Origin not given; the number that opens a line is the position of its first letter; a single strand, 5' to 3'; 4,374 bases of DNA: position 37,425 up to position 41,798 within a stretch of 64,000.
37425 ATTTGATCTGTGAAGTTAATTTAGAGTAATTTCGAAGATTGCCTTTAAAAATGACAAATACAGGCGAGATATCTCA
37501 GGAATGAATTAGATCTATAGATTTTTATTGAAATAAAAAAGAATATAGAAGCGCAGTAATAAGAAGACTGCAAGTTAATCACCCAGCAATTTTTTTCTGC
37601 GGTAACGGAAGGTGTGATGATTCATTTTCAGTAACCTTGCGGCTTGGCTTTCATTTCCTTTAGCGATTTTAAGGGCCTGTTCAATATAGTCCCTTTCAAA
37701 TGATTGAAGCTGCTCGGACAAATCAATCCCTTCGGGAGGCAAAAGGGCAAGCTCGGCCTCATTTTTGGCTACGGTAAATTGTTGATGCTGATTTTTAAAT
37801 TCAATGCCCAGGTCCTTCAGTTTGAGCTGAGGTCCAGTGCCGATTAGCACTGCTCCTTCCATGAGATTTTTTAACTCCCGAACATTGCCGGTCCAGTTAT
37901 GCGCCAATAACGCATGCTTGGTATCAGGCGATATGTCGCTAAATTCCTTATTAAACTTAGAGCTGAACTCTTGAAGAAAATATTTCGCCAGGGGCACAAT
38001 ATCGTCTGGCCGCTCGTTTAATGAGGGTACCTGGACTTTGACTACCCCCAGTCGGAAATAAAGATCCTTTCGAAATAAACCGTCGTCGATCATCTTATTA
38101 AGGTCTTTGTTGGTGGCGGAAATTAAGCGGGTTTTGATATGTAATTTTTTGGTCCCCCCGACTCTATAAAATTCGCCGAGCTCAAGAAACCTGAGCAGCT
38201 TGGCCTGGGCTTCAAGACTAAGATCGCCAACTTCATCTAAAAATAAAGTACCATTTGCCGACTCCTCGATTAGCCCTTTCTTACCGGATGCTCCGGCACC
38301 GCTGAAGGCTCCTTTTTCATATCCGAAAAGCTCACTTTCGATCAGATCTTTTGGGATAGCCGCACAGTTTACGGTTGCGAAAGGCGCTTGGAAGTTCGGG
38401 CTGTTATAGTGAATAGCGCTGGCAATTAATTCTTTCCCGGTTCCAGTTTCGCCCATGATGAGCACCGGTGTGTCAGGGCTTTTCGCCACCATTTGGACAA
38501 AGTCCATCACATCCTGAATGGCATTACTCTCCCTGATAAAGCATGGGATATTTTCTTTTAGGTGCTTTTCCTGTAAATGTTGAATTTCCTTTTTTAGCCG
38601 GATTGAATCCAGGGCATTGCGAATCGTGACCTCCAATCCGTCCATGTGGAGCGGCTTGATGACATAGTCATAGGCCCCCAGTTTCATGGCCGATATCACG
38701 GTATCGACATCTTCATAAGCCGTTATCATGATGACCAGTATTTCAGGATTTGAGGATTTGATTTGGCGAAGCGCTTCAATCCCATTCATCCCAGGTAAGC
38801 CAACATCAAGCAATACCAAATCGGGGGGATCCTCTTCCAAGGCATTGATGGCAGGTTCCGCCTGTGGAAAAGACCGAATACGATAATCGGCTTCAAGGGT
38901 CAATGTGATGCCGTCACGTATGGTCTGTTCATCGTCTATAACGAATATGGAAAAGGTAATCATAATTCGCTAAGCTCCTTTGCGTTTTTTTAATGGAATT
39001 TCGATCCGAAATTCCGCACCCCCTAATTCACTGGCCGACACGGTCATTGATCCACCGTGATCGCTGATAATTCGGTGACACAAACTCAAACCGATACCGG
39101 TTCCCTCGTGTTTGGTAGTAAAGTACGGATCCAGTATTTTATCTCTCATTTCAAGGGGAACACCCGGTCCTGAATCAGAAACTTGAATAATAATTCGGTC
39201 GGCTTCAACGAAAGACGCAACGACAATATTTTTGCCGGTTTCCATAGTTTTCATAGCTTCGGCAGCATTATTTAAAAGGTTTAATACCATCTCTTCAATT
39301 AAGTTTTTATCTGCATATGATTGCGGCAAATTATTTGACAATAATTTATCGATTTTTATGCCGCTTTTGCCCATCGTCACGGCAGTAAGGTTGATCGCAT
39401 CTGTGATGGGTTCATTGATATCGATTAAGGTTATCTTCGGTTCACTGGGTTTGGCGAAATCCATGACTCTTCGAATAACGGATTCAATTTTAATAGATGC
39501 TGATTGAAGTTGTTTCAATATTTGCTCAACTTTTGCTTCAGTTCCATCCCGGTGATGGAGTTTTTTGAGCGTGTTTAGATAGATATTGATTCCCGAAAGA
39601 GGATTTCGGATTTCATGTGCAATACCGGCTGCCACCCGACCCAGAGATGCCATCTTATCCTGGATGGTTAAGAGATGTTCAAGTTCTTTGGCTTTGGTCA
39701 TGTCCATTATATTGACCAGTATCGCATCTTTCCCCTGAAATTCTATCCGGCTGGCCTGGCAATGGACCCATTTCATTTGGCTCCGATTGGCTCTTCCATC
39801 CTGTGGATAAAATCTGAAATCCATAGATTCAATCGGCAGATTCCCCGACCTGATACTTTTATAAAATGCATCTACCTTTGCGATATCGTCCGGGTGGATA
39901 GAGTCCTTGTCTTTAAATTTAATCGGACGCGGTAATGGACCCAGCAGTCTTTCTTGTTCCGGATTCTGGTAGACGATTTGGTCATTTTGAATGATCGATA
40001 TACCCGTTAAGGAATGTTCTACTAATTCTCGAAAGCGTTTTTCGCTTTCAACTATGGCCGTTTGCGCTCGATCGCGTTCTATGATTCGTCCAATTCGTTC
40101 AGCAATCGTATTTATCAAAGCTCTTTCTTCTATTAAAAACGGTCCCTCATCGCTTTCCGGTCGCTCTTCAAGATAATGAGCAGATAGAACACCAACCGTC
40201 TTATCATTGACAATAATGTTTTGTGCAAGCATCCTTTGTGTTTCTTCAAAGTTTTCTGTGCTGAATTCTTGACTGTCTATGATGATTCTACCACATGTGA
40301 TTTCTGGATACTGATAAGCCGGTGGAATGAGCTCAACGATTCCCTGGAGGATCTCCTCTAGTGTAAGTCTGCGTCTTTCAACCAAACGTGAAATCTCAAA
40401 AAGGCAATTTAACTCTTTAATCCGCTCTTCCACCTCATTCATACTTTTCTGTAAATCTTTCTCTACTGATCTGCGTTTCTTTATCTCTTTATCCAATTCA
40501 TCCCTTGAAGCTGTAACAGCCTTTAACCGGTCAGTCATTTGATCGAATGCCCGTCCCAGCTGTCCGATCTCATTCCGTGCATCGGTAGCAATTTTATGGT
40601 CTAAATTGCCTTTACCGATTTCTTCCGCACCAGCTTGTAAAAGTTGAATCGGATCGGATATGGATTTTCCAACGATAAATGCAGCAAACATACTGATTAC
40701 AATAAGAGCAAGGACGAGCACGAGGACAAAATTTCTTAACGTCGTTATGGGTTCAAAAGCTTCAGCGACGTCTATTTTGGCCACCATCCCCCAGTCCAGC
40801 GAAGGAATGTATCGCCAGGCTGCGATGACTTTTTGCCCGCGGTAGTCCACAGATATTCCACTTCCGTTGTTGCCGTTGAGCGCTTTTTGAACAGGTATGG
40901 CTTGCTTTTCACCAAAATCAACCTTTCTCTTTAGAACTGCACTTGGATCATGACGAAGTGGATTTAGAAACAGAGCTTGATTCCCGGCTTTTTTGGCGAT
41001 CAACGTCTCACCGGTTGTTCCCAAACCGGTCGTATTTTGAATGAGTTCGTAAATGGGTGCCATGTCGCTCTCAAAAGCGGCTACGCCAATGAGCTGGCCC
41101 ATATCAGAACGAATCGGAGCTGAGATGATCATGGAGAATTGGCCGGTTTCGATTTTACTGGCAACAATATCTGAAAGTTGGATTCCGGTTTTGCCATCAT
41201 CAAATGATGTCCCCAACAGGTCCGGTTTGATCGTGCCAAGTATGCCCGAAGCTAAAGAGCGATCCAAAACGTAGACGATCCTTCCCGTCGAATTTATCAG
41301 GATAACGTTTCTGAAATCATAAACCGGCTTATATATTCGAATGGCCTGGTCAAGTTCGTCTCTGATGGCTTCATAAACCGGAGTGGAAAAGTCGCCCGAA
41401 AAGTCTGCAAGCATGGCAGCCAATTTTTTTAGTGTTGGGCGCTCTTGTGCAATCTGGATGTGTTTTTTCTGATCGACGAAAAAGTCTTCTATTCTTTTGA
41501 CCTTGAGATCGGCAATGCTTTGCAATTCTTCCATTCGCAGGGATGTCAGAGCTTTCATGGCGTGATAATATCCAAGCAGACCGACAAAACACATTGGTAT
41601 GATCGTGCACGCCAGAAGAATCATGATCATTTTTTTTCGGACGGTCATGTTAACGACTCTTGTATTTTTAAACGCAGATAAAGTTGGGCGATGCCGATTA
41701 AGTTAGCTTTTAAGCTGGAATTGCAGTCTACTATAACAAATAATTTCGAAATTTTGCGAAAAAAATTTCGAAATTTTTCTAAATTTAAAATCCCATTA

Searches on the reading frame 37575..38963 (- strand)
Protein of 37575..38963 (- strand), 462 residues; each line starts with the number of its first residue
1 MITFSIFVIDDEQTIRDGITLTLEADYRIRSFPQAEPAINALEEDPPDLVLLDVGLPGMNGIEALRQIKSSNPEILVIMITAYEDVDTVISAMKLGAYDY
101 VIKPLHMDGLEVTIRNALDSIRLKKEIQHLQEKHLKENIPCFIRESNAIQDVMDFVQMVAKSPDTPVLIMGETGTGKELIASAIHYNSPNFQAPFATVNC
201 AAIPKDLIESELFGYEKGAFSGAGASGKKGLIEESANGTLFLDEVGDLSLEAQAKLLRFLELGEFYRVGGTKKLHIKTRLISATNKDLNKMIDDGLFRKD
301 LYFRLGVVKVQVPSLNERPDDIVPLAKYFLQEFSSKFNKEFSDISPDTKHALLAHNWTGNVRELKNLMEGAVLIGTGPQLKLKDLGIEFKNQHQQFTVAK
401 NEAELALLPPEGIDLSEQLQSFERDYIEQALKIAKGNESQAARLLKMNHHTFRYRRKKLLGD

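Call 70: search_protein_families(library=pfam, proteins=[window:37575-38963:-], max_evalue=0.00001)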
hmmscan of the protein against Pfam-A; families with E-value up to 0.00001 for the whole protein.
window:37575-38963:- (462 aa): 5 families
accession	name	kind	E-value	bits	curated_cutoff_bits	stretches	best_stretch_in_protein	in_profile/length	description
PF00158.32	Sigma54_activat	-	1.8e-63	213.7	20.2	1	143-310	2-167/168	Sigma-54 interaction domain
PF00072.30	Response_reg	-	3.8e-28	98.3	30.2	1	6-113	1-109/111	Response regulator receiver domain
PF25601.1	AAA_lid_14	-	4.8e-22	78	27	1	317-396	2-81/87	AAA+ ATPase lid domain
PF14532.12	Sigma54_activ_2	-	1.6e-21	77.4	25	1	145-315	3-138/138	Sigma-54 interaction domain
PF02954.25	HTH_8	-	1.8e-09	37.6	22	1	420-459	3-42/42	Bacterial regulatory protein, Fis family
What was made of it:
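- On Classical two-component system (kinase plus response regulator with DNA-binding output): Only 37575-38963(-) has REC-AAA+-HTH_8, and it pairs with the dCache kinase (call 70).
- On Sigma-54 bacterial enhancer-binding protein (NtrC/NifA family): 37575-38963(-): PF00158 E 2e-63, PF02954 (call 70).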

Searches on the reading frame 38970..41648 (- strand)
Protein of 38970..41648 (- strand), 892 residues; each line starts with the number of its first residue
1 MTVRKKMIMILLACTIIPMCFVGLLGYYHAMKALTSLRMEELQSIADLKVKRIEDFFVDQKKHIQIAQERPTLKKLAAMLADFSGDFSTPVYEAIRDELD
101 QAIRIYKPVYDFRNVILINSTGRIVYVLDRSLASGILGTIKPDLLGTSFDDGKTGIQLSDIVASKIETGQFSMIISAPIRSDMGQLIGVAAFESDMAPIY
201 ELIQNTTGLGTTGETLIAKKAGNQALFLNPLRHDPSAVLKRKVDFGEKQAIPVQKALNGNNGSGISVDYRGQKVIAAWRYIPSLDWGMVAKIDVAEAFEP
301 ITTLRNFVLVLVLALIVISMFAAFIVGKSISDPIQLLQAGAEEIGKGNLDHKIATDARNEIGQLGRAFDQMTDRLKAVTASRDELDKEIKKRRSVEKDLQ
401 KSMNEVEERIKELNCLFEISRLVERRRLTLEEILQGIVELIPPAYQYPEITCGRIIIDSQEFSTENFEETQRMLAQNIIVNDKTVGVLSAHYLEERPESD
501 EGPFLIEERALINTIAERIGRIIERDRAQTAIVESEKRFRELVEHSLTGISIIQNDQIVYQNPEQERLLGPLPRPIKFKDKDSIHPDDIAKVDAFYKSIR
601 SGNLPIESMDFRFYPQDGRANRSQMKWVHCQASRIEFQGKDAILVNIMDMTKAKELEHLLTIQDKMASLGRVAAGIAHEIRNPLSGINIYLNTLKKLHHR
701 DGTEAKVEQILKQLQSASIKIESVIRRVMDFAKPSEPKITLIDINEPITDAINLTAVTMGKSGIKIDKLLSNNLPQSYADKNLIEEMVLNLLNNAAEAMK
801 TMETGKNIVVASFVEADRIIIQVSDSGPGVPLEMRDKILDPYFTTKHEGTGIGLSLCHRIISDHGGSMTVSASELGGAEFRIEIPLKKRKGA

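Call 5: search_protein_families(library=pfam, proteins=[window:38970-41648:-], max_evalue=0.01)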
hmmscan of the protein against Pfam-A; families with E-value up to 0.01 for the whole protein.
window:38970-41648:- (892 aa): 7 families
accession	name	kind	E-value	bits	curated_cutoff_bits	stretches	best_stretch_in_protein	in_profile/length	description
PF02518.31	HATPase_c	-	4.6e-22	79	26.4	1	780-887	2-110/111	Histidine kinase-, DNA gyrase B-, and HSP90-like ATPase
PF00672.30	HAMP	-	3.3e-15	56.6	25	1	326-376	2-52/53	HAMP domain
PF02743.24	dCache_1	-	7e-14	52.4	45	1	40-290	9-239/240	Cache domain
PF00512.31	HisKA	-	2.5e-11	43.9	26.9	1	669-734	2-63/66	His Kinase A (phospho-acceptor) domain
PF14501.12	HATPase_c_5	-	9.6e-06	25.9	22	1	787-874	9-92/102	GHKL domain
PF17201.10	Cache_3-Cache_2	-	0.00077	19.3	27.7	1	173-306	161-298/299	Cache 3/Cache 2 fusion domain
PF13188.13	PAS_8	-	0.0066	16.8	21.8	0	538-583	2-49/65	PAS domain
